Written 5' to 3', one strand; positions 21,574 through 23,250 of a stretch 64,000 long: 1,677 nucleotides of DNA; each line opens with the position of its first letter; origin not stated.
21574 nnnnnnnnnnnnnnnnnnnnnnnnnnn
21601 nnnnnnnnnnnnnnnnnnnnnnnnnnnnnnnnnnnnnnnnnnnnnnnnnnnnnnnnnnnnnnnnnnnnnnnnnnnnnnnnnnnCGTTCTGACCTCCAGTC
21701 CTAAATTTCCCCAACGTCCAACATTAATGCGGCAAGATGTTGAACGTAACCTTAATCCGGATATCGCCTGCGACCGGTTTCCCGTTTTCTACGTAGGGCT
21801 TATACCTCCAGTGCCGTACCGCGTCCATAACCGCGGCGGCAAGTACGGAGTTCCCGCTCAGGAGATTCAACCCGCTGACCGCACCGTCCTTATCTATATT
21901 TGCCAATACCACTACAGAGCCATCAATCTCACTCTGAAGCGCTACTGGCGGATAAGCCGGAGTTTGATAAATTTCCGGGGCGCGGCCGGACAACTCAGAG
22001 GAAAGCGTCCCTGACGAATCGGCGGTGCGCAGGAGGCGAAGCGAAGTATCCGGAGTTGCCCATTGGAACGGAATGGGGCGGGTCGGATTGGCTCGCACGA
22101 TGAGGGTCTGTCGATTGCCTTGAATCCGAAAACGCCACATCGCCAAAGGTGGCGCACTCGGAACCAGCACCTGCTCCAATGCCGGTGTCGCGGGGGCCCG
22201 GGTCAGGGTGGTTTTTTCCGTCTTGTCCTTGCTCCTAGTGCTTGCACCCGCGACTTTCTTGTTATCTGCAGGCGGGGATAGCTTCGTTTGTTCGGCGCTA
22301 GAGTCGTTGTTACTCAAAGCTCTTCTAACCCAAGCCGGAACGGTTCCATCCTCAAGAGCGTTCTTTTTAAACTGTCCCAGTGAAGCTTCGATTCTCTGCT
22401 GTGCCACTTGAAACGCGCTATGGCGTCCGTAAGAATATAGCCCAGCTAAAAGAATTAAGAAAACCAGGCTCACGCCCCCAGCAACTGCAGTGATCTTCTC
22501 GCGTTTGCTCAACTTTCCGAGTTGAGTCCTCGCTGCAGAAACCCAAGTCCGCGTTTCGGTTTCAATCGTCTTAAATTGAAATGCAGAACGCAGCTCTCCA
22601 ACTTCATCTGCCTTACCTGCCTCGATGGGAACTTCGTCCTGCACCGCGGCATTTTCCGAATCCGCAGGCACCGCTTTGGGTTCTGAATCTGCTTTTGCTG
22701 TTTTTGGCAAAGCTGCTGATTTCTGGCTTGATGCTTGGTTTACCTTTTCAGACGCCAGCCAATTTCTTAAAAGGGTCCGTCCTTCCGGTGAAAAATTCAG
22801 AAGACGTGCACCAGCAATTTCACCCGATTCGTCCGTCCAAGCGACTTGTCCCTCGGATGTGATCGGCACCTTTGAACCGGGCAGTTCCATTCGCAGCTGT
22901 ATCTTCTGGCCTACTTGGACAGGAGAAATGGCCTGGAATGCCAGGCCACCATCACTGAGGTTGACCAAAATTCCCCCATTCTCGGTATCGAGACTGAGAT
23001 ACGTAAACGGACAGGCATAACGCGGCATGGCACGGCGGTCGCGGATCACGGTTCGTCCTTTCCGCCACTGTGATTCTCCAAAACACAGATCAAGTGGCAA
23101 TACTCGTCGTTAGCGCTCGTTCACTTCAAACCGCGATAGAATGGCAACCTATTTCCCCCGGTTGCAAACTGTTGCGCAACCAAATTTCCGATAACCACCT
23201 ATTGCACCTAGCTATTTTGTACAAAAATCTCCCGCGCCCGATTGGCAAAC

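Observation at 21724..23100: PilZ - transmembrane - TonB_C fusion: a c-di-GMP receptor wired to a periplasmic TonB-type domain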

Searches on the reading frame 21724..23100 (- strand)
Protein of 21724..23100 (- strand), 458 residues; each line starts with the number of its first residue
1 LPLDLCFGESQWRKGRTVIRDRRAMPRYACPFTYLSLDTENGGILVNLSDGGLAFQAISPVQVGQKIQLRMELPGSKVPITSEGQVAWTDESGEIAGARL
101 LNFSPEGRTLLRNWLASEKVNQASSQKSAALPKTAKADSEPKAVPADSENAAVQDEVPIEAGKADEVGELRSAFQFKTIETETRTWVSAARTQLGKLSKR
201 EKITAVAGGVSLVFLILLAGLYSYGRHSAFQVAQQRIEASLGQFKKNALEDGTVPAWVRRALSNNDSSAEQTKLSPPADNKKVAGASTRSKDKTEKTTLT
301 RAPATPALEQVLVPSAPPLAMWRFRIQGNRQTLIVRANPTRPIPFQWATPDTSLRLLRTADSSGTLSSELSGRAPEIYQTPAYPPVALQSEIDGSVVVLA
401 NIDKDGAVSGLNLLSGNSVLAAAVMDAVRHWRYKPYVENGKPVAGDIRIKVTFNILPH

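Call 3: search_protein_families(library=pfam, proteins=[window:21724-23100:-], max_evalue=0.1)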
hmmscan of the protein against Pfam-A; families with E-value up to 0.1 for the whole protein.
window:21724-23100:- (458 aa): 2 families
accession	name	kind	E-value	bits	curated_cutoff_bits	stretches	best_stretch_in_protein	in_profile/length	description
PF03544.19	TonB_C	-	1.4e-15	57.9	24.6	1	380-455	2-79/79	Gram-negative bacterial TonB protein C-terminal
PF07238.19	PilZ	-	1.2e-09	38.8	22.5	1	22-116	2-101/102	PilZ domain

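Call 4: search_protein_families(library=ncbifam, proteins=[window:21724-23100:-], max_evalue=0.1)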
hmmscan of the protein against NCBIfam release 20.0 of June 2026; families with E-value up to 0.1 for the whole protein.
window:21724-23100:- (458 aa): 10 families
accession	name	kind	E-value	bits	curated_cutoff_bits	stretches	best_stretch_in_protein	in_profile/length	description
TIGR01352.1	tonB_Cterm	subfamily_domain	2.3e-10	40.6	27.1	1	381-455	1-75/76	TonB family protein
TIGR02266.1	gmx_TIGR02266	paralog_domain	3.2e-10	40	68.7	1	46-115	22-95/96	TIGR02266 family protein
NF008084.0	PRK10819.1-5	equivalog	4.4e-07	30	315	1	341-455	130-242/249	TonB system transport protein TonB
NF008082.0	PRK10819.1-3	equivalog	5e-07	29.8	265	1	379-440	164-227/242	TonB system transport protein TonB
NF008083.0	PRK10819.1-4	equivalog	3.6e-06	27.1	448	1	327-453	109-230/239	TonB system transport protein TonB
NF008081.0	PRK10819.1-2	equivalog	1.1e-05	25.6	377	1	337-453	119-231/240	TonB system transport protein TonB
NF038079.1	TonB_sider_MxcH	equivalog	1.9e-05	23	925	1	381-454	10-84/792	TonB-dependent siderophore myxochelin receptor MxcH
NF047760.1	LIC10042_TonB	equivalog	0.028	14.5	100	0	361-434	69-140/156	LIC_10042 family TonB-like protein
NF008080.0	PRK10819.1-1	equivalog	0.03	13.7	418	1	379-434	173-230/252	TonB system transport protein TonB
NF033768.1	myxo_SS_tail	domain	0.075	13.2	40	0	390-440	29-81/92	AgmX/PglI C-terminal domain-containing protein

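Call 6: find_homologous_proteins(query=window:21724-23100:-, max_evalue=0.00001)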
Query window:21724-23100:- (458 aa): 16 proteins with E <= 0.00001 among 8000 candidates.
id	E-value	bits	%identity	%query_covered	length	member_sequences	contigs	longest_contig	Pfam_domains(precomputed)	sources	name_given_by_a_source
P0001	9.3e-285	963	100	96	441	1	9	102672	PF07238.20,PF03544.20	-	-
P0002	1.9e-167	576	63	95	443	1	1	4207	PF07238.20,PF03544.20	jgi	jgi:TonB family protein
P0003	1.0e-28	119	42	17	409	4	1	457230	PF03544.20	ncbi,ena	-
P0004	6.6e-19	87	30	31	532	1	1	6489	PF07238.20,PF03544.20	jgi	jgi:protein TonB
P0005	5.0e-15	74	36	16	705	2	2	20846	PF03544.20,PF05569.18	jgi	jgi:TonB family protein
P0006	1.2e-14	73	32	26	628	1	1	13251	PF07238.20,PF03544.20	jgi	jgi:outer membrane biosynthesis protein TonB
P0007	2.8e-12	65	43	21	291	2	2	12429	PF03544.20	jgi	jgi:protein TonB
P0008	2.9e-12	65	49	17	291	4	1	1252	PF03544.20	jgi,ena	jgi:protein TonB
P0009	4.9e-12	64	48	17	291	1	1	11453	PF03544.20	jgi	jgi:periplasmic protein TonB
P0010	7.9e-12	63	43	21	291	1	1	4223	PF03544.20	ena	-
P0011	8.3e-12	63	48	17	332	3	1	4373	PF03544.20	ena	-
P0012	9.1e-12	63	48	17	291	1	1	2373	PF03544.20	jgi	jgi:protein TonB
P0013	1.2e-9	56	38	17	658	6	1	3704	PF03544.20,PF05569.18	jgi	jgi:TonB family protein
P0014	4.7e-9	54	44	16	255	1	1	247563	PF03544.20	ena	-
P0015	7.7e-8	50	40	16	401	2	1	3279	PF03544.20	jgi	-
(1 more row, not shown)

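Call 11: find_encoding_contigs(protein=P0002, flank=10000)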
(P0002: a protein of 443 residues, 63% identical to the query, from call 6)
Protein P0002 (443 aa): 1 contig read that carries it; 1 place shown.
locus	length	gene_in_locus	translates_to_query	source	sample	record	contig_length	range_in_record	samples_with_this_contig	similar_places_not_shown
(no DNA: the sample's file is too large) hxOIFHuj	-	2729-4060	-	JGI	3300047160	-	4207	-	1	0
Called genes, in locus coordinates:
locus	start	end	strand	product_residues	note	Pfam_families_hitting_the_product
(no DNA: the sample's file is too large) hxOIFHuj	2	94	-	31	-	?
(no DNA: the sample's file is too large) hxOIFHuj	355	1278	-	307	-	PF06271:RDD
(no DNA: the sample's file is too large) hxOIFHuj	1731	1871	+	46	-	-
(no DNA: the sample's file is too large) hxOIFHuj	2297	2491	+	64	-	-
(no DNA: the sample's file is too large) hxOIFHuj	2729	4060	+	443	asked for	PF07238:PilZ, PF03544:TonB_C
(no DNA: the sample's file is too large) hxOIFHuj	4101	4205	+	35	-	?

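Call 19: search_protein_representatives(protein=P0001)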
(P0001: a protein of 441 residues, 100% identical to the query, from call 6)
Query: 441 residues. Proteins with E-value up to 0.001 (for the whole library): 22665; up to 1e-10: 2894; up to 1e-30: 55. The best 150 are listed.
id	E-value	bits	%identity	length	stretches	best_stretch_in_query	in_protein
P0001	9.0e-286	963.9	100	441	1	1-441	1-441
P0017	5.4e-58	213.7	40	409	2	213-436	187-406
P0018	3.9e-52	194.4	36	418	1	1-438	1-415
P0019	3.5e-45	171.5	40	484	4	359-438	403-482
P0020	5.0e-44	167.7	41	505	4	358-440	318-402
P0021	3.6e-40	155.0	33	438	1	1-439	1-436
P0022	6.2e-40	154.3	40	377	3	354-437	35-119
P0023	1.3e-39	153.2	33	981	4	4-115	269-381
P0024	4.6e-39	151.4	37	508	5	359-437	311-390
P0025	2.1e-38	149.2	44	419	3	357-438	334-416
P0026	2.8e-38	148.8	33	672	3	4-126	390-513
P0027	2.9e-38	148.8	40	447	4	363-437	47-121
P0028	4.3e-38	148.2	36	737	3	9-139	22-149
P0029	5.3e-38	147.9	40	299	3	361-438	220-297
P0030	6.7e-38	147.5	38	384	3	363-438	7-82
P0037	1.5e-36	143.1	33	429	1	4-439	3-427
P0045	4.1e-35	138.4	31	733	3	12-120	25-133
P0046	5.2e-35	138.0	33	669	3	4-125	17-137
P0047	7.1e-35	137.6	30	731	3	10-144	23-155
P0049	7.1e-34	134.3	32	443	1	15-438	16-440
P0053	5.3e-33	131.4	39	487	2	346-438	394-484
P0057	2.2e-32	129.4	35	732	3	5-122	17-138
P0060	9.0e-32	127.4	33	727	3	4-121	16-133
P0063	1.2e-31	127.0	36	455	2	337-440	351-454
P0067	3.3e-31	125.5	31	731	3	5-125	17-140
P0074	1.6e-30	123.2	35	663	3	2-131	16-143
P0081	3.0e-30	122.4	33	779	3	5-130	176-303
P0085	6.6e-30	121.2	33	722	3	4-135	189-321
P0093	1.5e-29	120.1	27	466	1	6-438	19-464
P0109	1.2e-28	117.1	30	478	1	4-437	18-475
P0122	4.5e-28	115.2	39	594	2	12-125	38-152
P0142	3.1e-27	112.4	30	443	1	4-438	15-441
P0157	1.5e-26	110.2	30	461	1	3-438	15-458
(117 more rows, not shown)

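Call 26: find_related_loci(query=A2, collection=genome_contigs, flank=10000)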
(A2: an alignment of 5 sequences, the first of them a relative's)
Query A2 (441 aa) in genome_contigs; peptide patterns used: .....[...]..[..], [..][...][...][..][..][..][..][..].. (x = any residue, [..] = any of these).
128 stretches matched a pattern; 3 encode a relative of the query (tblastn E <= 1e-3); 3 distinct loci.
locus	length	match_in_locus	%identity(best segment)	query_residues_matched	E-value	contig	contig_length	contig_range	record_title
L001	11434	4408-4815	32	2-136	2e-13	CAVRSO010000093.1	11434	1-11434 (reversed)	MAG: uncultured Acidobacteriota bacterium isolate MFD08669.bin.2.82 genome assembly, contig: contig_68738, whole genome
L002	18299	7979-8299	28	15-129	2e-9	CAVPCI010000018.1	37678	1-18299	MAG: uncultured Acidobacteriota bacterium isolate MFD10064.bin.1.97 genome assembly, contig: contig_85213, whole genome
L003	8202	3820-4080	30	2-89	3e-5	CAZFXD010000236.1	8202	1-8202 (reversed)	MAG TPA_asm: uncultured Myxococcaceae bacterium isolate SRP189682_co2_13 genome assembly, contig: NODE_17503_length_8202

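Call 27: find_encoding_contigs(protein=P0001, flank=3000, max_places=4)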
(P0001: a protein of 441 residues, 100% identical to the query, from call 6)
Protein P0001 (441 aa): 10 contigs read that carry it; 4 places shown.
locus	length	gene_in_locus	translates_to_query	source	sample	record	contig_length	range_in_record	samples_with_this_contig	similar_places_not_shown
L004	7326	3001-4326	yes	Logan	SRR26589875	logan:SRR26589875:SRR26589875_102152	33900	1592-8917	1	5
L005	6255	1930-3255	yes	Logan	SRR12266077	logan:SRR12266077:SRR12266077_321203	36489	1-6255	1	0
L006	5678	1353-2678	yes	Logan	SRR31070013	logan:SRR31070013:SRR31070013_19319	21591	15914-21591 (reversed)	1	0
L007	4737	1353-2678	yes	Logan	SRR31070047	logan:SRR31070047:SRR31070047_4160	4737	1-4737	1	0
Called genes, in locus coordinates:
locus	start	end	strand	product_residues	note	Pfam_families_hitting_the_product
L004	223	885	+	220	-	PF00990:GGDEF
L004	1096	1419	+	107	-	-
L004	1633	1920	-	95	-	-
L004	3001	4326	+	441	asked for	PF07238:PilZ, PF03544:TonB_C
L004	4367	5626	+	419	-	-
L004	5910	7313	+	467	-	PF07728:AAA_5 (faint), PF00158:Sigma54_activat, PF14532:Sigma54_activ_2, PF25601:AAA_lid_14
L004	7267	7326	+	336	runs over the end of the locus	PF13243:SQHop_cyclase_C (weak)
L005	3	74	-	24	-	?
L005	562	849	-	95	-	-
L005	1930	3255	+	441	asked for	PF07238:PilZ, PF03544:TonB_C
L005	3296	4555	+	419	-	-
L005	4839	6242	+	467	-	PF07728:AAA_5 (faint), PF00158:Sigma54_activat, PF14532:Sigma54_activ_2, PF25601:AAA_lid_14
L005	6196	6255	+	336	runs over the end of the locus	PF13243:SQHop_cyclase_C (weak)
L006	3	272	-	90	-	?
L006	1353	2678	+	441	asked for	PF07238:PilZ, PF03544:TonB_C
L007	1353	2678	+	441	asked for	PF07238:PilZ, PF03544:TonB_C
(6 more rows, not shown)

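Call 28: find_encoding_contigs(protein=P0018, flank=10000, max_places=4)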
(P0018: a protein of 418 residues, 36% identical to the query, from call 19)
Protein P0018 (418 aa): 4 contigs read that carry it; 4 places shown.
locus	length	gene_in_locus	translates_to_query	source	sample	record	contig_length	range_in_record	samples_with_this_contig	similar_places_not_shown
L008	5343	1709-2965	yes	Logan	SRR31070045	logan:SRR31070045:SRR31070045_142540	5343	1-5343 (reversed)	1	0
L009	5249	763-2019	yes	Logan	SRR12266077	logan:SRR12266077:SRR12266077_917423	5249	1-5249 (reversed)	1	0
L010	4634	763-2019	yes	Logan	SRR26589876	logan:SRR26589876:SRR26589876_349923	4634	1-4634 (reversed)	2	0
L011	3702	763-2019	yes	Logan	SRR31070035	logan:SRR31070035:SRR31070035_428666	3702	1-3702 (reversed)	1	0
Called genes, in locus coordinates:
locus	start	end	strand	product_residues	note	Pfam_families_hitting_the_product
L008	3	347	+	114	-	?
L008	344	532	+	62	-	-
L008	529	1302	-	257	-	-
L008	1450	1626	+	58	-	-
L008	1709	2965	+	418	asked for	PF07238:PilZ, PF03544:TonB_C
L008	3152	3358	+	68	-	-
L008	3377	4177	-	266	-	-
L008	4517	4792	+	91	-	-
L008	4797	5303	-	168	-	-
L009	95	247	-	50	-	-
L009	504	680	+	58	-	-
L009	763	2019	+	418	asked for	PF07238:PilZ, PF03544:TonB_C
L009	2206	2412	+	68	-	-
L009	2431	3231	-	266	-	-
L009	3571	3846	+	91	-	-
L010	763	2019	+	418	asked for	PF07238:PilZ, PF03544:TonB_C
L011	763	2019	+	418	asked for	PF07238:PilZ, PF03544:TonB_C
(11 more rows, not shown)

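Call 29: find_related_loci(query=A2, collection=metagenome_contigs, flank=10000)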
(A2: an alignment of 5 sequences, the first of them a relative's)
Query A2 (441 aa) in metagenome_contigs; peptide patterns used: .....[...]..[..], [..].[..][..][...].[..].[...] (x = any residue, [..] = any of these).
600 stretches matched a pattern (row limit reached: there are more); 577 encode a relative of the query (tblastn E <= 1e-3); the best 80 are kept; 80 distinct loci.
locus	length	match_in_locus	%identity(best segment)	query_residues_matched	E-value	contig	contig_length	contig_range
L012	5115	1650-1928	46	341-438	2e-21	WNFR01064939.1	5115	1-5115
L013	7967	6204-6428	53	364-438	3e-21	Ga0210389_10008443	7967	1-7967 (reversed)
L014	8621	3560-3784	49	364-438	1e-20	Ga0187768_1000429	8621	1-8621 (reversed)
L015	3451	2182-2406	52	364-438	2e-20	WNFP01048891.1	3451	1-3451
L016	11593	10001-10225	51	364-438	2e-20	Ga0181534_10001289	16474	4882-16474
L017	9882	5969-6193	51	364-438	3e-20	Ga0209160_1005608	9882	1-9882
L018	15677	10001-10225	51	364-438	3e-20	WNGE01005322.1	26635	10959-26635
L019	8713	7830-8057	51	363-438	2e-20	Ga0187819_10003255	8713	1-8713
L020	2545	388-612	51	364-438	1e-20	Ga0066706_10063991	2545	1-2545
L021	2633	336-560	51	364-438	2e-20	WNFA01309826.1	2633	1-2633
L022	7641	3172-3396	51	364-438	3e-20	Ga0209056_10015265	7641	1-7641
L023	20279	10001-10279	45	341-438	3e-20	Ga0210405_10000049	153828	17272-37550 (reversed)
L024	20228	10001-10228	51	363-438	7e-20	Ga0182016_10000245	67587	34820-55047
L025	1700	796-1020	49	364-438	4e-20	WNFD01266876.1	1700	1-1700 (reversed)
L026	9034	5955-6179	49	364-438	8e-20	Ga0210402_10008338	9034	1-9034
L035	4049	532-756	49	364-438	8e-20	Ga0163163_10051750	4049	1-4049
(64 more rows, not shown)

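Call 32: find_encoding_contigs(protein=P0017, flank=8000, max_places=2)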
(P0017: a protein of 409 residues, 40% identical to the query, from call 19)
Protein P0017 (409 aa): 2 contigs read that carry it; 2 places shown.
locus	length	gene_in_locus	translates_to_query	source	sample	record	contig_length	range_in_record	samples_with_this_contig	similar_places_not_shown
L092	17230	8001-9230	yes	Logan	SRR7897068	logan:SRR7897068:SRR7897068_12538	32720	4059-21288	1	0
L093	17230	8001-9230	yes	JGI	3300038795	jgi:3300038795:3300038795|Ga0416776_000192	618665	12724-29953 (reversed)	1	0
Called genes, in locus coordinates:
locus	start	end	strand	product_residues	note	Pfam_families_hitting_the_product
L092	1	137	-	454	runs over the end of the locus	PF02321:OEP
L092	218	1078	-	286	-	PF04542:Sigma70_r2, PF08281:Sigma70_r4_2, PF13490:zf-HC2 (weak)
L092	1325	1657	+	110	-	PF13442:Cytochrome_CBB3 (weak)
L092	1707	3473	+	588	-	PF11853:DUF3373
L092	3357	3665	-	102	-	-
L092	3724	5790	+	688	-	PF04879:Molybdop_Fe4S4, PF00384:Molybdopterin, PF01568:Molydop_binding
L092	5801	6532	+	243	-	PF12797:Fer4_2 (weak), PF13237:Fer4_10 (weak), PF13247:Fer4_11, PF12838:Fer4_7, PF13187:Fer4_9 (weak), PF00037:Fer4 (weak), PF12797:Fer4_2 (weak), PF12837:Fer4_6 (weak), +6 more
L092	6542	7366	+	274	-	PF01292:Ni_hydr_CYTB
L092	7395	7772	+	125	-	PF01022:HTH_5, PF12802:MarR_2 (weak), PF12840:HTH_20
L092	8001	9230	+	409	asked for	PF07238:PilZ (weak)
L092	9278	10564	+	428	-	-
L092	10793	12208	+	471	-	PF00158:Sigma54_activat, PF14532:Sigma54_activ_2, PF07728:AAA_5 (weak), PF25601:AAA_lid_14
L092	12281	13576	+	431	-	PF13400:Tad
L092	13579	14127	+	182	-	PF07811:TadE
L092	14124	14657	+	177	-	PF07811:TadE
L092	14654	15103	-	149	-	PF02163:Peptidase_M50 (faint)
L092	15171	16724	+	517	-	-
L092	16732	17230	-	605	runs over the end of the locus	PF13231:PMT_2 (weak)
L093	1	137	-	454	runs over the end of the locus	PF02321:OEP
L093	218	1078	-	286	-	PF04542:Sigma70_r2, PF08281:Sigma70_r4_2, PF13490:zf-HC2 (weak)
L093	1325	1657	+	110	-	PF13442:Cytochrome_CBB3 (weak)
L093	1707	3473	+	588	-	PF11853:DUF3373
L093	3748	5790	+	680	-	PF04879:Molybdop_Fe4S4 (weak), PF00384:Molybdopterin, PF01568:Molydop_binding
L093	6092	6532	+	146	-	PF13247:Fer4_11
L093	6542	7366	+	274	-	PF01292:Ni_hydr_CYTB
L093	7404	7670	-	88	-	-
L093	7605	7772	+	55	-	-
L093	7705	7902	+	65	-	-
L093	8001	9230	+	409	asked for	PF07238:PilZ (weak)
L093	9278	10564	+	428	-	-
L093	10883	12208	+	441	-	PF00158:Sigma54_activat, PF14532:Sigma54_activ_2, PF07728:AAA_5 (weak), PF25601:AAA_lid_14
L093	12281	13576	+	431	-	PF13400:Tad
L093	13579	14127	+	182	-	PF07811:TadE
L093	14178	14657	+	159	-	PF07811:TadE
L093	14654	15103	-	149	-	PF02163:Peptidase_M50 (faint)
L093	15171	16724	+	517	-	-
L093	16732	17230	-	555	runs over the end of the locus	PF13231:PMT_2 (weak)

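Call 33: find_encoding_contigs(protein=P0021, flank=8000, max_places=2)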
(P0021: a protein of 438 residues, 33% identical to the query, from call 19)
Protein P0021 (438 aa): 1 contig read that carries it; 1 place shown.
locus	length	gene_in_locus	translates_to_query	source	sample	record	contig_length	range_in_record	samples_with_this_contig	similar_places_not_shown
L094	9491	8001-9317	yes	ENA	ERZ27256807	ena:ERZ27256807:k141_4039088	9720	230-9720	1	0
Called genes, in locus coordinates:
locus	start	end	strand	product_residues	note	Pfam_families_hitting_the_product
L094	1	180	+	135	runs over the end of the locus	?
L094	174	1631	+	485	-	PF00535:Glycos_transf_2, PF10111:Glyco_tranf_2_2 (faint), PF13641:Glyco_tranf_2_3, PF03142:Chitin_synth_2 (faint), PF13632:Glyco_trans_2_3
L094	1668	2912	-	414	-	PF13176:TPR_7 (faint), PF14561:TPR_20 (faint), PF14863:Alkyl_sulf_dimr (faint), PF07719:TPR_2 (faint), PF13174:TPR_6 (faint), PF13374:TPR_10 (faint), PF12895:ANAPC3 (weak), PF14559:TPR_19, +5 more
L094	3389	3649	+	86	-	-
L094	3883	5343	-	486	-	PF24681:Kelch_KLHDC2_KLHL20_DRC7 (faint), PF01344:Kelch_1 (faint)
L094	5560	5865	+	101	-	-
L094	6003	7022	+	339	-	PF13441:Gly-zipper_YMGG (faint)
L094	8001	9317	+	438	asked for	PF07238:PilZ (faint), PF03544:TonB_C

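Call 34: find_encoding_contigs(protein=P0037, flank=8000, max_places=2)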
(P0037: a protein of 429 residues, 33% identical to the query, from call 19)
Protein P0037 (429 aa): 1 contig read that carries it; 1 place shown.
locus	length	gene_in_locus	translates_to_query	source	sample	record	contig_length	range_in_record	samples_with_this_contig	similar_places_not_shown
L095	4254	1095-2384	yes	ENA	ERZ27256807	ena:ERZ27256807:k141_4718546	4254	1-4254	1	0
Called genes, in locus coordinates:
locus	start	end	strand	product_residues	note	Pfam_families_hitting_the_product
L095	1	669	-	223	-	?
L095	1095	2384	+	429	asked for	PF07238:PilZ (weak), PF03544:TonB_C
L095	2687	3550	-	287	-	-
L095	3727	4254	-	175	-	?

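Call 35: find_encoding_contigs(protein=P0049, flank=8000, max_places=2)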
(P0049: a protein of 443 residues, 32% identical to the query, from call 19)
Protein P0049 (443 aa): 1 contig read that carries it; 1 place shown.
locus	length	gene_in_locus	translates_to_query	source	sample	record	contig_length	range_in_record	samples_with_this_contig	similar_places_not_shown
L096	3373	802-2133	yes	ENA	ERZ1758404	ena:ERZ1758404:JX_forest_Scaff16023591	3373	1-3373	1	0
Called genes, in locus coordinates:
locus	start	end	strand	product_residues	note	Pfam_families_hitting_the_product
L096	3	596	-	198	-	?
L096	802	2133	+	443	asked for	PF07238:PilZ, PF03544:TonB_C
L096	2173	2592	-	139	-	PF01878:EVE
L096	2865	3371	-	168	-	?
